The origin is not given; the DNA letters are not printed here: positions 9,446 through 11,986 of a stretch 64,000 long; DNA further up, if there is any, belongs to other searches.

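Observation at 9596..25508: Three same-strand paralogs within 16 kb: conserved effector and linker halves, divergent TPR sensor halves, no shared neighbour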

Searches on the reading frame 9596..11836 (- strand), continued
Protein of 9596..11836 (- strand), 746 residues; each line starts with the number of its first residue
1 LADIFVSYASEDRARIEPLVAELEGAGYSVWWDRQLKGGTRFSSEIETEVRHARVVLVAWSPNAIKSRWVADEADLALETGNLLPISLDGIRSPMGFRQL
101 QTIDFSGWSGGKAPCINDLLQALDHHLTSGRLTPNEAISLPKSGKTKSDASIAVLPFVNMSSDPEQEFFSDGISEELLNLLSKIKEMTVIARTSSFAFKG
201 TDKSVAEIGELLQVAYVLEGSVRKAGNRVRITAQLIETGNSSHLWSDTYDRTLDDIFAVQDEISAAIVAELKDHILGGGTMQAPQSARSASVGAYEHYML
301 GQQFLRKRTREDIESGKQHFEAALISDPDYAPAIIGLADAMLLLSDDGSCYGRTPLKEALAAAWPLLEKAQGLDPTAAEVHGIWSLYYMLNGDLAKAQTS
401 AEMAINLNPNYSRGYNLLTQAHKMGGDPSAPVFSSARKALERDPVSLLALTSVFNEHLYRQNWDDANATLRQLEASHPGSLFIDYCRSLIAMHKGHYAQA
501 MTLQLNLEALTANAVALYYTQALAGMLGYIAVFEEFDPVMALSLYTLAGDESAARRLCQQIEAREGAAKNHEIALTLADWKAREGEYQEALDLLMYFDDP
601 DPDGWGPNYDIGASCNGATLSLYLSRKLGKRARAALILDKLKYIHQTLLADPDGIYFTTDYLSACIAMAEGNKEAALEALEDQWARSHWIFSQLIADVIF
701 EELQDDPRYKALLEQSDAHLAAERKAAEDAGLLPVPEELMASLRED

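Call 19: find_related_loci(query=A1, collection=genome_contigs, flank=10000)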
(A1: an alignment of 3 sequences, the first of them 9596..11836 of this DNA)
Query A1 (746 aa) in genome_contigs; peptide patterns used: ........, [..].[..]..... (x = any residue, [..] = any of these).
414 stretches matched a pattern; 334 encode a relative of the query (tblastn E <= 1e-3); the best 80 are kept; 80 distinct loci.
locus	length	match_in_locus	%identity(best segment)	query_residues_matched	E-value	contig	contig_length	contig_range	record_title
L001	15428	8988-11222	70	1-745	0e+0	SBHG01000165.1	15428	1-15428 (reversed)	MAG: Alphaproteobacteria bacterium isolate M3011 scaffold-96_1121_1, whole genome shotgun sequence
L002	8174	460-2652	43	1-734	0e+0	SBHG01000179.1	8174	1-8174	MAG: Alphaproteobacteria bacterium isolate M3011 scaffold-96_2946_1, whole genome shotgun sequence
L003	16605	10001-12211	43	1-745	2e-179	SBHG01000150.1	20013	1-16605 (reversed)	MAG: Alphaproteobacteria bacterium isolate M3011 scaffold-96_759_1, whole genome shotgun sequence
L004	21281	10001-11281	41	1-381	2e-90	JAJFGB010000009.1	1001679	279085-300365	MAG: Marinicaulis sp. isolate OFTM294 OFTM294_8, whole genome shotgun sequence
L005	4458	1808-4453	41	1-427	2e-87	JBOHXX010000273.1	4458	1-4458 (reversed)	MAG: Pseudoxanthomonas sp. isolate SE1525_metabat2.bin.2 NODE_1233_length_4458_cov_1.254445, whole genome shotgun sequen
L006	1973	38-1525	36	1-501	7e-88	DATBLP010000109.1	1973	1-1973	MAG TPA_asm: Burkholderiales bacterium isolate SMAG_U3975 k141_2791982, whole genome shotgun sequence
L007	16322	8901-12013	42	1-426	1e-82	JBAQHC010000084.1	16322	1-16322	MAG: Alphaproteobacteria bacterium isolate MFD09810_ilm_asm_bin8 k127_154996, whole genome shotgun sequence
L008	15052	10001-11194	42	1-398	5e-80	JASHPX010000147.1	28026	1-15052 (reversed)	MAG: Gammaproteobacteria bacterium isolate JOPF060 JOPF_NEAR_contig_537237, whole genome shotgun sequence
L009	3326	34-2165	38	1-439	1e-80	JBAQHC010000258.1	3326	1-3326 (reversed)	MAG: Alphaproteobacteria bacterium isolate MFD09810_ilm_asm_bin8 k127_27719, whole genome shotgun sequence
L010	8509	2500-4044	35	1-503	2e-79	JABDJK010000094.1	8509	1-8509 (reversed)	MAG: Marinicaulis sp. isolate SS_bin_21 k127_4096669, whole genome shotgun sequence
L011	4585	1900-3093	39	1-409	4e-79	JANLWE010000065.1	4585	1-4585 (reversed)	MAG: Gammaproteobacteria bacterium isolate OTE_20_metabat_80 OTE_20_k141_570841, whole genome shotgun sequence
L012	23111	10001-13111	40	1-713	3e-78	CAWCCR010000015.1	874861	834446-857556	MAG: uncultured proteobacterium isolate MFD04428.bin.2.59 genome assembly, contig: contig_62330, whole genome shotgun se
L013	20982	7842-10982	45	1-486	2e-78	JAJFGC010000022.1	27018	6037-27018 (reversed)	MAG: Marinicaulis sp. isolate OFTM304 OFTM304_21, whole genome shotgun sequence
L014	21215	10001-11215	37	1-417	6e-77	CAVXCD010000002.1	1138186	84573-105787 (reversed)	MAG: uncultured Gammaproteobacteria bacterium isolate MFD03399.bin.1.83 genome assembly, contig: contig_4774, whole geno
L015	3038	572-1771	39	1-409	2e-78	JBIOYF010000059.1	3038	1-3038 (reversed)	MAG: Dehalococcoidia bacterium isolate MAG037 k127_1966164, whole genome shotgun sequence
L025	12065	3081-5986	43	1-382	3e-76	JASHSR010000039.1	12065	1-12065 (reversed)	MAG: Gammaproteobacteria bacterium isolate JOPF132 JOPF_N102_contig_6156, whole genome shotgun sequence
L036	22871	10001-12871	40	1-485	3e-72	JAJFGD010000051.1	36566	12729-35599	MAG: Marinicaulis sp. isolate OFTM310 OFTM310_50, whole genome shotgun sequence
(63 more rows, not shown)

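Call 45: predict_structure(alignment_id=A2)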
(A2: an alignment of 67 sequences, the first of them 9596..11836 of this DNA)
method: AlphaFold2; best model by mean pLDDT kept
length: 746 residues; sequences in the alignment: 67
mean_pLDDT: 88.8   pTM: 0.81
mean pLDDT of the five models: 88.8, 88.2, 86.8, 86.7, 86.2
residues with pLDDT >= 90: 432; 70-90: 271; 50-70: 41; < 50: 2
segments of 3 or more residues with pLDDT < 50: none
pLDDT, mean of each block of 10 residues (from residue 1): 86 90 92 67 77 91 87 87 87 77 82 86 80 68 62 89 77 86 83 79 84 88 88 89 89 84 87 71 59 83 88 96 94 96 91 93 98 93 97 95 93 95 93 92 90 95 94 89 92 94 86 81 93 91 93 96 90 96 97 95 93 95 98 98 97 91 98 98 90 92 97 96 98 93 87
secondary structure, 60 per line:
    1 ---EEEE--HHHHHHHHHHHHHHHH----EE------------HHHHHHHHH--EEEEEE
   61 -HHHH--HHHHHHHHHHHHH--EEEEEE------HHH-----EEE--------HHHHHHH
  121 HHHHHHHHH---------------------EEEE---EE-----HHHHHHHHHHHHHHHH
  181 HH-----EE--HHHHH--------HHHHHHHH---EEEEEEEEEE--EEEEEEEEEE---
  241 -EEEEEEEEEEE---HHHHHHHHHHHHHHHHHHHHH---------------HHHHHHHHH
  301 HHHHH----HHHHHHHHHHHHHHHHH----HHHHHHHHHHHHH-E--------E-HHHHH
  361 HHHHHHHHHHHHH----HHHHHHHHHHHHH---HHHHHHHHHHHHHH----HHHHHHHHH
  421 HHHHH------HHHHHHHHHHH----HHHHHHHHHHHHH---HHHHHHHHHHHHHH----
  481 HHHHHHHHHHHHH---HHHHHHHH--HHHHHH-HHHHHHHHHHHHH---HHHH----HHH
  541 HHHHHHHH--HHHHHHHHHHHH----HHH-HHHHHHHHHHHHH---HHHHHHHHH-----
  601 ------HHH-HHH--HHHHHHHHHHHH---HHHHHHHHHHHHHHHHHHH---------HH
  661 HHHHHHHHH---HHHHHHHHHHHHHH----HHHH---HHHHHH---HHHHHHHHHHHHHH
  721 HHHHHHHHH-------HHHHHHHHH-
elements in order (helices of 4 or more, strands of 3 or more residues): E4-7 H10-25 H44-52 E55-60 H62-65 H68-80 E83-88 E103-105 H114-129 E151-154 H165-182 H192-196 H205-212 E216-225 E228-237 E242-252 H256-276 H292-305 H310-326 H331-343 H356-373 H378-390 H394-407 H412-425 H432-442 H447-459 H463-476 H481-493 H497-504 H507-512 H514-526 H530-533 H538-548 H551-562 H571-583 H587-595 H616-627 H631-649 H659-669 H673-686 H691-694 H698-703 H707-729 H737-745

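Call 47: search_solved_structures(query=A2, max_evalue=0.01, show_alignments=3)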
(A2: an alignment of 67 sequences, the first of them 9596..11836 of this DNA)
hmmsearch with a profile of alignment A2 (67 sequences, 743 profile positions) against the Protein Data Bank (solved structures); distinct sequences matched with E-value up to 0.01: 285 (the best 60 are shown).
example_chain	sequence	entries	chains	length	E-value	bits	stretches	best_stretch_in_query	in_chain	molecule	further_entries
9qhb_A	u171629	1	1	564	2.8e-161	542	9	360-502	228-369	Engineered tetratricopeptide repeat protein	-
8bu0_A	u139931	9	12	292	2.8e-52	181.7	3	360-469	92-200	Consensus tetratricopeptide repeat protein | Crystal structure of an 8-repeat consensus TPR superhelix with Zinc. | Monomer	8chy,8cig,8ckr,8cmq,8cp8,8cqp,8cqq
9qhc_A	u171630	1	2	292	1.5e-50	176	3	360-469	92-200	Engineered tetratricopeptide repeat protein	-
7yeh_B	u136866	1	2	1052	4.5e-43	151.2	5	358-503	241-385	UDP-N-acetylglucosamine--peptide N-acetylglucosaminyltransferase 110 kDa subunit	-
7ntf_A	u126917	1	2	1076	5.4e-43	151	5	358-502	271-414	Isoform 1 of UDP-N-acetylglucosamine--peptide N-acetylglucosaminyltransferase 110 kDa subu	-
7yea_A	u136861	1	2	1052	9.1e-43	150.2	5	357-502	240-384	UDP-N-acetylglucosamine--peptide N-acetylglucosaminyltransferase 110 kDa subunit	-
1w3b_A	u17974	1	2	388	5.1e-38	134.5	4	314-471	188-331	UDP-N-ACETYLGLUCOSAMINE--PEPTIDE N-ACETYLGLUCOSAMINYLTRANSFERASE 110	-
6eou_A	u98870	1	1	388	1.3e-37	133.1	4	314-471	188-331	UDP-N-acetylglucosamine--peptide N-acetylglucosaminyltransferase 110 kDa subunit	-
7obi_A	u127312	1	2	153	2.3e-32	115.8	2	359-453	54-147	CTPR-rv4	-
9gzg_A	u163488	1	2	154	3.7e-29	105.2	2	360-454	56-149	Engineered CTPR protein with glutamic acids for conductivity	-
8dtf_A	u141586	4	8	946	4.9e-27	98.2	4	358-454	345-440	Probable UDP-N-acetylglucosamine--peptide N-acetylglucosaminyltransferase SPINDLY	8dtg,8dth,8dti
7y4i_A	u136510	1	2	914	2.4e-25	92.6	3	358-453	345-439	Probable UDP-N-acetylglucosamine--peptide N-acetylglucosaminyltransferase SPINDLY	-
8ch0_A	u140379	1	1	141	1e-22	83.9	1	358-478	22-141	Consensus tetratricopeptide repeat protein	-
2fo7_A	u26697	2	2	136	1.8e-22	83.1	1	358-478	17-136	SYNTHETIC CONSENSUS TPR PROTEIN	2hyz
7qdr_B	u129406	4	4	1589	3.2e-22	82.3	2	359-504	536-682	Tetratricopeptide repeat protein 37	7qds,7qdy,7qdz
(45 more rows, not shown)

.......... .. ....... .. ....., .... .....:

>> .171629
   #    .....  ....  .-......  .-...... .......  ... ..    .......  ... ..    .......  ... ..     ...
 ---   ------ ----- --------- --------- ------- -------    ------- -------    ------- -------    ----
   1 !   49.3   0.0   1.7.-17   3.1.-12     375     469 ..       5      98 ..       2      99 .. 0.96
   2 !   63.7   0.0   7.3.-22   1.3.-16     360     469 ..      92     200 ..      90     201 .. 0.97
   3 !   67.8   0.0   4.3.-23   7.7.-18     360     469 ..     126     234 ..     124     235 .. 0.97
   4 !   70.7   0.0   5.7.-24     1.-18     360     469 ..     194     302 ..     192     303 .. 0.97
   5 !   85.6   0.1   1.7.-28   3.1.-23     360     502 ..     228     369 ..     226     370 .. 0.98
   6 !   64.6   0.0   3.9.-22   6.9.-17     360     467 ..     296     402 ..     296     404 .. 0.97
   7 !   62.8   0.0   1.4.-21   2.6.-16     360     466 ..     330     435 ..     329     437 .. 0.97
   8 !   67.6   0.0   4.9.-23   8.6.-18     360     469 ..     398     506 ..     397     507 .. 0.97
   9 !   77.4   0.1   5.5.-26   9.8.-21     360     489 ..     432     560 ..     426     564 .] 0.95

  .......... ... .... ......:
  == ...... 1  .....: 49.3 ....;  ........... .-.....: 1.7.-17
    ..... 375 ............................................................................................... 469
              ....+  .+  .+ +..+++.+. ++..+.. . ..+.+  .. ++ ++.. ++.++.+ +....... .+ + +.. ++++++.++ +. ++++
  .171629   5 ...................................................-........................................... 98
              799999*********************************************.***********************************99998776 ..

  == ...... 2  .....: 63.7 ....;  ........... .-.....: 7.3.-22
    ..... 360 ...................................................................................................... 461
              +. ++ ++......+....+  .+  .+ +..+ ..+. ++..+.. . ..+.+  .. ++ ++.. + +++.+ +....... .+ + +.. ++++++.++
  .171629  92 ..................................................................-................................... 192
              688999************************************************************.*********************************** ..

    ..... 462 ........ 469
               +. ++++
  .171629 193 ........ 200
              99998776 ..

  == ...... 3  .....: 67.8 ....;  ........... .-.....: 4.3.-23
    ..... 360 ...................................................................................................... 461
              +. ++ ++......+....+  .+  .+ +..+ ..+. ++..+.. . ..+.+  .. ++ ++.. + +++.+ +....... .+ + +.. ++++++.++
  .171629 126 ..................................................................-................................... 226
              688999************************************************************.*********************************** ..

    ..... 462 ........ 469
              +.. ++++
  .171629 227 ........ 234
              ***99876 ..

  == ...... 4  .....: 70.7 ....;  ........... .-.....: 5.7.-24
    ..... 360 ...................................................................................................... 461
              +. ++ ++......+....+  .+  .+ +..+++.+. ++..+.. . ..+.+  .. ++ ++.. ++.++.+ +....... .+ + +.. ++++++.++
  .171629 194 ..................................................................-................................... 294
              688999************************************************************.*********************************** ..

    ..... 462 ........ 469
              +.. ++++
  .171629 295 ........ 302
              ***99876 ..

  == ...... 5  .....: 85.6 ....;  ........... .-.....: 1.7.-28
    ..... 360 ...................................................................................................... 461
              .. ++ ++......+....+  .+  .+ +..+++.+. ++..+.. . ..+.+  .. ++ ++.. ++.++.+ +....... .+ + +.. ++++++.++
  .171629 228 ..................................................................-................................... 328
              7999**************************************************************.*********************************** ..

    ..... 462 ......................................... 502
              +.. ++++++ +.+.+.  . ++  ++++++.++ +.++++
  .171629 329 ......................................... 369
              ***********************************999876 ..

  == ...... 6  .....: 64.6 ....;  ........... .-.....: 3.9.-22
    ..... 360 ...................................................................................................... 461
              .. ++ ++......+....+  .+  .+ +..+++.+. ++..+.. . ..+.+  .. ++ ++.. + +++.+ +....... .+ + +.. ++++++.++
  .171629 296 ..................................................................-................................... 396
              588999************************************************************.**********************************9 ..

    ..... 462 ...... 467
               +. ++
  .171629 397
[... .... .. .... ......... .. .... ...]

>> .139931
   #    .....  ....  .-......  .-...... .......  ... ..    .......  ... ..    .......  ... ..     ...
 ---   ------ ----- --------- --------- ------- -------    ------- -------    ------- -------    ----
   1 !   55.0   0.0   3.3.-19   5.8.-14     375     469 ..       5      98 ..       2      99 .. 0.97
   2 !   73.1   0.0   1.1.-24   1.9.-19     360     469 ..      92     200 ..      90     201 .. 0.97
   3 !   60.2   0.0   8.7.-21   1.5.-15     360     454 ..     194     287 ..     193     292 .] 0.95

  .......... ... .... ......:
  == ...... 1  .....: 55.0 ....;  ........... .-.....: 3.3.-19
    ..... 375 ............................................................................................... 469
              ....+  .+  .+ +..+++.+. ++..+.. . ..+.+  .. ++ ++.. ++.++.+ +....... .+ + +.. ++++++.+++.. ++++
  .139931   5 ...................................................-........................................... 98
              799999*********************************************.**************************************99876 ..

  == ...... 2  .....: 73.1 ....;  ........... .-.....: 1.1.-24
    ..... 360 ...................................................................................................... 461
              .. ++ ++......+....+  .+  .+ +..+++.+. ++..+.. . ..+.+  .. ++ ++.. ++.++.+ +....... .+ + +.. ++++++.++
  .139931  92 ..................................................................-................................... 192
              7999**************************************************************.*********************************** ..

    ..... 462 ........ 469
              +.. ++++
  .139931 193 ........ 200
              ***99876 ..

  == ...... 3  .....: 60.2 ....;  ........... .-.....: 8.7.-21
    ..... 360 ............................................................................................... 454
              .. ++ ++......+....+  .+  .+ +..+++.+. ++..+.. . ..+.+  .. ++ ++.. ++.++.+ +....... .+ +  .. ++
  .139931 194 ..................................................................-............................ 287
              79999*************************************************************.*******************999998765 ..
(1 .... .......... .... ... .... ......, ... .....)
